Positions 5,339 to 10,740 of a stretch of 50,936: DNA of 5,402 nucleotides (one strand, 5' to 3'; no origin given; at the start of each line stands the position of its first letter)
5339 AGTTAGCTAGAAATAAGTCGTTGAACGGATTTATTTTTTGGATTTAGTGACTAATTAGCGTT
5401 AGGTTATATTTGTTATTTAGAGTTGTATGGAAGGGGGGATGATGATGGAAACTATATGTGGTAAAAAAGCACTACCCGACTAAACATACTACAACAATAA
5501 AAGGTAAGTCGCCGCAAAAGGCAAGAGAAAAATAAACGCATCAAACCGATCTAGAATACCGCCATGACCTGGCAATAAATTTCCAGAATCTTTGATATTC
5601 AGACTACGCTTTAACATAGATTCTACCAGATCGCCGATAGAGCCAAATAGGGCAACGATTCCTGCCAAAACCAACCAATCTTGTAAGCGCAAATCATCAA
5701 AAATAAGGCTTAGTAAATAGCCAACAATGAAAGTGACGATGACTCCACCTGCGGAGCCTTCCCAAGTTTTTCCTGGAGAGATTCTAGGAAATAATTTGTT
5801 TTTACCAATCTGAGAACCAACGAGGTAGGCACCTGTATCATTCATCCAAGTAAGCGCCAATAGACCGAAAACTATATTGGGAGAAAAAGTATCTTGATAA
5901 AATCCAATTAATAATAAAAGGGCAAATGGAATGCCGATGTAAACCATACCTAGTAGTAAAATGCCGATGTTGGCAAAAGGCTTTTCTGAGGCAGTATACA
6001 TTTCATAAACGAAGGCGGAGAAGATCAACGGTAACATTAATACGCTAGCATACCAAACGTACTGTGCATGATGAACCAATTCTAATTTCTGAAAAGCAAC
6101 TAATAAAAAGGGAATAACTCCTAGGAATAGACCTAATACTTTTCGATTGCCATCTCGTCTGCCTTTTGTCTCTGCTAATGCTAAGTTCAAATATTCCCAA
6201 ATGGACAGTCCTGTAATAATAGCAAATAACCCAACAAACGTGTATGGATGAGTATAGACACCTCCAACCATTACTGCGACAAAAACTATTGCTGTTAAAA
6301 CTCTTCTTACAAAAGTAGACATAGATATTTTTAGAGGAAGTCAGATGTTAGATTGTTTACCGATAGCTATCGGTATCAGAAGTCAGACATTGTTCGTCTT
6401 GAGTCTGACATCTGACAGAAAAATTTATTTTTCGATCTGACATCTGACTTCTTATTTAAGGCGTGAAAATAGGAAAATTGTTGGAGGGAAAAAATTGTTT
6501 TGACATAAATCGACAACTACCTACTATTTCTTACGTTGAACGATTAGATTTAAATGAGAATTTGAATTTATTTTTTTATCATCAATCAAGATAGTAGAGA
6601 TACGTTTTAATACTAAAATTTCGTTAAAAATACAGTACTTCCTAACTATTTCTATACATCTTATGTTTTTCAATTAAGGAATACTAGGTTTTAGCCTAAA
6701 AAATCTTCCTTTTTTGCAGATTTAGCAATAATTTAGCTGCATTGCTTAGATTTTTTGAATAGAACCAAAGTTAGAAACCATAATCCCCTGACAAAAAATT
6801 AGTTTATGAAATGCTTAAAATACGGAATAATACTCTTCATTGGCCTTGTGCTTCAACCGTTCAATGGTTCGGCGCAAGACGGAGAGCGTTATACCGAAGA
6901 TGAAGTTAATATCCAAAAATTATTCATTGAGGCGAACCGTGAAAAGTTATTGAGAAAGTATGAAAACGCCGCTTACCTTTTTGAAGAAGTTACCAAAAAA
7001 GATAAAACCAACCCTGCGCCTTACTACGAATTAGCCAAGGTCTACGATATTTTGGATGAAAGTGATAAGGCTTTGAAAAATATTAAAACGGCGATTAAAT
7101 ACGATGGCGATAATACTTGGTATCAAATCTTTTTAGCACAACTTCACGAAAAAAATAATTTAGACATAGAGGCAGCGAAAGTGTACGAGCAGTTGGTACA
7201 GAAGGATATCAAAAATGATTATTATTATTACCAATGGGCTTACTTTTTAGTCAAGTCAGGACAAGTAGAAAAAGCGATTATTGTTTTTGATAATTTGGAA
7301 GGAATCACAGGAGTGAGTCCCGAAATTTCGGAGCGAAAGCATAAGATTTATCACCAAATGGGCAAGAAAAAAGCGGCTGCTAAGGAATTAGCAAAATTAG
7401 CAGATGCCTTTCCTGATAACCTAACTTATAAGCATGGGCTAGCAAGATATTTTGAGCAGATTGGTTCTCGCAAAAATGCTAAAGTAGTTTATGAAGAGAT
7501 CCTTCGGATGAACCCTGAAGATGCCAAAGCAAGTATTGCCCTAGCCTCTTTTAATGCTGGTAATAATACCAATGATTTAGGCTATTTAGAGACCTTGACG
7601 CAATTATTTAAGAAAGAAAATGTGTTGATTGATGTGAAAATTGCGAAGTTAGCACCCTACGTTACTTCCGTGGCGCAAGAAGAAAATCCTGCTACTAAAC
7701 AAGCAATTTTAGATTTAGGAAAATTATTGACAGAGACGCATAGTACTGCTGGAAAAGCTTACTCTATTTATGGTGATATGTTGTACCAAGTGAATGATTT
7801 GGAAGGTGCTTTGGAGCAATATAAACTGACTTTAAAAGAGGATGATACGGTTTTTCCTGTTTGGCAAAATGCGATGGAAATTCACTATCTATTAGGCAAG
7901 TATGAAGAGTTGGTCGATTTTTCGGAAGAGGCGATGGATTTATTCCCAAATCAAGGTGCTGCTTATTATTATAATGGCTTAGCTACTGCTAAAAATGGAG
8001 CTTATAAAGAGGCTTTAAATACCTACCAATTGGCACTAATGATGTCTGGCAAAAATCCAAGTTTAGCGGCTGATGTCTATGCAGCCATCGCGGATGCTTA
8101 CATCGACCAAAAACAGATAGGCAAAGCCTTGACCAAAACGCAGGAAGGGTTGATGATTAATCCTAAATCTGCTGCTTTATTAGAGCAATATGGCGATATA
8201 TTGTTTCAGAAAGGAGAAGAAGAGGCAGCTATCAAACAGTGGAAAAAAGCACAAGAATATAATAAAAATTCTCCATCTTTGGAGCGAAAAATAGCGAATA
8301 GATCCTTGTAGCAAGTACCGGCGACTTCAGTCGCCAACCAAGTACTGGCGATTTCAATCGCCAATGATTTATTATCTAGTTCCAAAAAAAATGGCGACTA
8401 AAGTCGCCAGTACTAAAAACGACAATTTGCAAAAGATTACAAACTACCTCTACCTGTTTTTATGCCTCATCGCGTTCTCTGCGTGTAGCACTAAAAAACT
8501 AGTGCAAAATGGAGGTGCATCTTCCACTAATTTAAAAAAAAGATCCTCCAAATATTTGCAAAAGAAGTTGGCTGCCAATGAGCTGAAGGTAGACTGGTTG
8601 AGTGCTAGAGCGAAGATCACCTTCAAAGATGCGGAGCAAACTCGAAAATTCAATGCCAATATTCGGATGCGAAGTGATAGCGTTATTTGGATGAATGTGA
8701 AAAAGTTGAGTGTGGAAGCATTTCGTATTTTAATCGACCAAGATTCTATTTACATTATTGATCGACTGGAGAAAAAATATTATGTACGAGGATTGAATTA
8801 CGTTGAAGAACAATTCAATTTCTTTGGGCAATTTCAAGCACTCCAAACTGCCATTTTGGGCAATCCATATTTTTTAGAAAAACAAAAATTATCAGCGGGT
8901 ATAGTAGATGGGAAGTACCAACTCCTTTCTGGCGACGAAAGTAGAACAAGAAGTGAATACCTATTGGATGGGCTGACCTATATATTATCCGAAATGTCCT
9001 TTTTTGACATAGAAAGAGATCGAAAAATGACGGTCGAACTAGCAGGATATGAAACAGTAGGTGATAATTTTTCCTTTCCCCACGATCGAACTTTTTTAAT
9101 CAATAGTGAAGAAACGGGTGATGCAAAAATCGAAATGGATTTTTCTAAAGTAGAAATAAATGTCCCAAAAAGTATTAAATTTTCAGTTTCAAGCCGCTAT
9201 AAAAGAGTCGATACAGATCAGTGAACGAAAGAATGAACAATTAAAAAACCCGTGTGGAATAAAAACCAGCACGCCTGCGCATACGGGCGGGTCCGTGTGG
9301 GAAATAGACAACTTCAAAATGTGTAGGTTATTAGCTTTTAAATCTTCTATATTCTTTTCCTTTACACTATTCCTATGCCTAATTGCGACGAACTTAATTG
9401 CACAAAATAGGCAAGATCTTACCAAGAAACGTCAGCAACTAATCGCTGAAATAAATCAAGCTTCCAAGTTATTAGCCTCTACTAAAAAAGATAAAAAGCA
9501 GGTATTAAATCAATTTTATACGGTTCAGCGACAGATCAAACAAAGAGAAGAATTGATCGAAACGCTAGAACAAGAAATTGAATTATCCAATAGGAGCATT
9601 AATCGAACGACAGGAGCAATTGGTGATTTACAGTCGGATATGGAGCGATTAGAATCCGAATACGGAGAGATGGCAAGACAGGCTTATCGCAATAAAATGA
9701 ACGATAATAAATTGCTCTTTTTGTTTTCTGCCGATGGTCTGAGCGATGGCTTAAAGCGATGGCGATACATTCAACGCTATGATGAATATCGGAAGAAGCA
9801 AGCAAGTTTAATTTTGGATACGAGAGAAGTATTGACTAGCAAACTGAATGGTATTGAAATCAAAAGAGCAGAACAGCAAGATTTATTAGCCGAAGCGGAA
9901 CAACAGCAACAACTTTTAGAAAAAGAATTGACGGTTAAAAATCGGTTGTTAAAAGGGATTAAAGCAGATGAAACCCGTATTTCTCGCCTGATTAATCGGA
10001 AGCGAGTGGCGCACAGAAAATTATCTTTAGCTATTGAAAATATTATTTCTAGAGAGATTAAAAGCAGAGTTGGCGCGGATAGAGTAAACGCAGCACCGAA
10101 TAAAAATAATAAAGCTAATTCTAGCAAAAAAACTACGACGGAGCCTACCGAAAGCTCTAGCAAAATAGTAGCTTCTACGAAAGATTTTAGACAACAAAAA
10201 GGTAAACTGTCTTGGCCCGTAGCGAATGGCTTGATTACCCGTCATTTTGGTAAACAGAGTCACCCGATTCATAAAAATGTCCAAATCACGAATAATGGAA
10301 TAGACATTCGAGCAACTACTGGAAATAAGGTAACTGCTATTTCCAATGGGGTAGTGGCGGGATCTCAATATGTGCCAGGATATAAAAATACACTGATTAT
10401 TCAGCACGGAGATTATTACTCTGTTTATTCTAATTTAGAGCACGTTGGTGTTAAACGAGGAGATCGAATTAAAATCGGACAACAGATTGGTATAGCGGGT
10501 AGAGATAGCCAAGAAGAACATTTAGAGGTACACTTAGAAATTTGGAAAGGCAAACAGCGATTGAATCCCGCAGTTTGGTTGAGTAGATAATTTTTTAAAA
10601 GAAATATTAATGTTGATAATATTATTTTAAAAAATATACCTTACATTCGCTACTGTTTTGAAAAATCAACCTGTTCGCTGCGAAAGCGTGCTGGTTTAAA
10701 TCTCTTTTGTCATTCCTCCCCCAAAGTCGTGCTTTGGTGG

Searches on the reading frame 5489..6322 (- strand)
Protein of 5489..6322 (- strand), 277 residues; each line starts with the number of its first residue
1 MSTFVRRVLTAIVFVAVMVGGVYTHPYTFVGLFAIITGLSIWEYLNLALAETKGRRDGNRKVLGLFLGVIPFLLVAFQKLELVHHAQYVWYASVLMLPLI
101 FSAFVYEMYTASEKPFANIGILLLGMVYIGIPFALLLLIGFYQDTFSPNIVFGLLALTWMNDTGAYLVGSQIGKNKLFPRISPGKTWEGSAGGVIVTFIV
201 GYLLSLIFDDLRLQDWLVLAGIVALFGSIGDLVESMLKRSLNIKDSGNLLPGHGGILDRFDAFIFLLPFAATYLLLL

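Call 18: search_protein_families(library=pfam, proteins=[window:5489-6322:-], max_evalue=0.001)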
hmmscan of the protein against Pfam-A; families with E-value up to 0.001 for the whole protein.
window:5489-6322:- (277 aa): 3 families
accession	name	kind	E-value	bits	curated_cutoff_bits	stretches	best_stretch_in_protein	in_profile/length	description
PF01148.25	CTP_transf_1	-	5.1e-59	200.7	24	1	6-276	2-263/264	Cytidylyltransferase family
PF01864.22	CarS-like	-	0.00028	21.4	22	1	181-262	44-128/175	CDP-archaeol synthase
PF20176.3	DUF6541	-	0.0007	18.4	29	1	6-141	265-385/646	Family of unknown function (DUF6541)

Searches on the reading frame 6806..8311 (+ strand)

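Call 18: search_protein_families(library=pfam, proteins=[window:6806-8311:+], max_evalue=0.001)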
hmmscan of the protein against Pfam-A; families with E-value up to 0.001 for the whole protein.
window:6806-8311:+ (501 aa): 16 families
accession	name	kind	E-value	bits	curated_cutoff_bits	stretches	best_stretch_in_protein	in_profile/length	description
PF13428.12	TPR_14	-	1.1e-19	69.4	23.5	0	211-248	6-43/44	Tetratricopeptide repeat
PF14559.12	TPR_19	-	2.9e-19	69.6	25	1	51-113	6-68/68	Tetratricopeptide repeat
PF07719.23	TPR_2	-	5.6e-18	63.9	27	0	422-454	1-33/34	Tetratricopeptide repeat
PF13414.12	TPR_11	-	7.7e-13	48.4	26.8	1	463-492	1-30/42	TPR repeat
PF13432.12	TPR_16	-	1.7e-12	47.9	32.7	0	375-411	22-58/65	Tetratricopeptide repeat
PF13431.12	TPR_17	-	2.4e-11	43.4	24.4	0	58-90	1-33/34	Tetratricopeptide repeat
PF13181.12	TPR_8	-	4.3e-09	36.3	25.7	0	73-103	4-34/34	Tetratricopeptide repeat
PF12895.13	ANAPC3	-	1.4e-07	32.1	27.2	0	122-195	7-79/82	Anaphase-promoting complex, cyclosome, subunit 3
PF13424.12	TPR_12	-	2.5e-07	31.2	30.1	0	358-411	11-72/77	Tetratricopeptide repeat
PF25064.1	ARM_TT21_5th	-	1.5e-06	28.9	27.8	0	321-410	6-98/117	TT21 fifth ARM repeats domain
PF23914.1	TPR_CcmH_CycH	-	8.9e-06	26.1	42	0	75-165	55-148/158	Cytochrome c-type biogenesis protein H TPR domain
PF03704.23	BTAD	-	7.2e-05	23.6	22.1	0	351-410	63-122/146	Bacterial transcriptional activator domain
PF12569.14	NatA_aux_su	-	7.9e-05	22.2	33.3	1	178-247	10-79/515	N-terminal acetyltransferase A, auxiliary subunit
PF13371.12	TPR_9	-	9.1e-05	22.8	35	0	365-418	10-63/73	Tetratricopeptide repeat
PF13429.12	TPR_15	-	0.0002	21.3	26.2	0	425-483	149-210/280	Tetratricopeptide repeat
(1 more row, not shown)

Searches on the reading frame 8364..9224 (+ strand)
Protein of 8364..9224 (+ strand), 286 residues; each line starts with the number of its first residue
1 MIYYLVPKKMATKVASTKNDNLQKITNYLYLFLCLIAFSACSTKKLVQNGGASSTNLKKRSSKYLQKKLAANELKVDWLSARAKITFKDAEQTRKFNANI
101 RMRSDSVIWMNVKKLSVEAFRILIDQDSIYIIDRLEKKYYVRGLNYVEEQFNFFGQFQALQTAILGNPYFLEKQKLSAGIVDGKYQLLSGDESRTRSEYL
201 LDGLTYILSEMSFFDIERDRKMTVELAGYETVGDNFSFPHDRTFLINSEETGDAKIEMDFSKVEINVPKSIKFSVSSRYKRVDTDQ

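Call 18: search_protein_families(library=pfam, proteins=[window:8364-9224:+], max_evalue=0.001)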
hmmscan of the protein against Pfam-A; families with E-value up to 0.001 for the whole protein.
window:8364-9224:+ (286 aa): 1 family
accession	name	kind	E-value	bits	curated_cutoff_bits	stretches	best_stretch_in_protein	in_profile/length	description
PF14125.13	DUF4292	-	6.4e-35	121.1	23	1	75-282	3-209/209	Domain of unknown function (DUF4292)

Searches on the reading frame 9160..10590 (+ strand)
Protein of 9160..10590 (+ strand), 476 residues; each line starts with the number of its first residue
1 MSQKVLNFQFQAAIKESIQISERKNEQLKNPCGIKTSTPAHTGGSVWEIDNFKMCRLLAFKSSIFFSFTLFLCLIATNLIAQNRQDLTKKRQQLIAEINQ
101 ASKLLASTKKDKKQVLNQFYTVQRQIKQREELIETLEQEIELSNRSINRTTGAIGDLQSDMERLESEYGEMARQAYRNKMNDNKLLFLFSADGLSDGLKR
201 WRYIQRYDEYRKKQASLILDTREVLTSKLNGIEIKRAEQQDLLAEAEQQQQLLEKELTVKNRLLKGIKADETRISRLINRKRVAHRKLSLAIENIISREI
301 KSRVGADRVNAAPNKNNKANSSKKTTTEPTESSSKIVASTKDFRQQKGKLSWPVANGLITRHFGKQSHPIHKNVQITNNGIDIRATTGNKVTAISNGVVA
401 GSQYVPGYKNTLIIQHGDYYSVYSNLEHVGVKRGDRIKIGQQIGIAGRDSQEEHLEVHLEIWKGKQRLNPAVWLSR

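Call 18: search_protein_families(library=pfam, proteins=[window:9160-10590:+], max_evalue=0.001)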
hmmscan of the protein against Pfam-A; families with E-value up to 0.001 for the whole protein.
window:9160-10590:+ (476 aa): 1 family
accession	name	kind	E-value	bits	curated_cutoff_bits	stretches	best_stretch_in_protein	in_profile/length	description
PF01551.29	Peptidase_M23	-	3e-21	75.8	28.7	1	378-470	3-96/96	Peptidase family M23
